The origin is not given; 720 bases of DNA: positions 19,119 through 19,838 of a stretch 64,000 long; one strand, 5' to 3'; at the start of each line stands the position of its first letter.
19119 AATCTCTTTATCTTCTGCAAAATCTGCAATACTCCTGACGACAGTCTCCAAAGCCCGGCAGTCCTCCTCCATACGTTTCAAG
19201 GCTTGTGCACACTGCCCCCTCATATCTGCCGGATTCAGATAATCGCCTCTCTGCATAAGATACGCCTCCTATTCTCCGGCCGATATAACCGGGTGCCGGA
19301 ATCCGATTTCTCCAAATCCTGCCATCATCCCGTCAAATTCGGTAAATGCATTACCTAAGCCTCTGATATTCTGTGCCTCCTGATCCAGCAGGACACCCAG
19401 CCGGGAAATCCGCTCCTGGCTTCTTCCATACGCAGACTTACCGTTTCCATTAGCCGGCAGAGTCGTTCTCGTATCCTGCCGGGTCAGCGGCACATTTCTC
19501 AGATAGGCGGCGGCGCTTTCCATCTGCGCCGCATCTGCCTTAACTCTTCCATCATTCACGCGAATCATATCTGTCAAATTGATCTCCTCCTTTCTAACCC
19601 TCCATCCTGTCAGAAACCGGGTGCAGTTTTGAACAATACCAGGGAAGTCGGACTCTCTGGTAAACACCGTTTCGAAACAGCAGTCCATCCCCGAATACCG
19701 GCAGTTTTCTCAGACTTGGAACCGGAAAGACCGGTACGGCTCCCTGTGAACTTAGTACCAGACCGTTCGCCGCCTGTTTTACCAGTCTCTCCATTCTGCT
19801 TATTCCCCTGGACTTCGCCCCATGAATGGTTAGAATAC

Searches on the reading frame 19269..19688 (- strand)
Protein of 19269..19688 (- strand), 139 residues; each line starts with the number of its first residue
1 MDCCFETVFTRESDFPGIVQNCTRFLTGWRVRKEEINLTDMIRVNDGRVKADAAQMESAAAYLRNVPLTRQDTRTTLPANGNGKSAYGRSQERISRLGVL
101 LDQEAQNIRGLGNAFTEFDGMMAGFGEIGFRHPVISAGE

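Call 3: search_protein_families(library=pfam, proteins=[window:19269-19688:-], max_evalue=0.1)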
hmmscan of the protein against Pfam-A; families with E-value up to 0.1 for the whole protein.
window:19269-19688:- (139 aa): 0 families

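Call 4: search_protein_families(library=ncbifam, proteins=[window:19269-19688:-], max_evalue=0.1)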
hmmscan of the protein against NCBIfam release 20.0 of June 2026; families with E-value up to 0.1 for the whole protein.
window:19269-19688:- (139 aa): 1 family
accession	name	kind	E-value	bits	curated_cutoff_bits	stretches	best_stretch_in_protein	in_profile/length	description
TIGR04197.1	T7SS_SACOL2603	subfamily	1.2e-14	54.6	26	1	42-123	1-82/85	TIGR04197 family type VII secretion effector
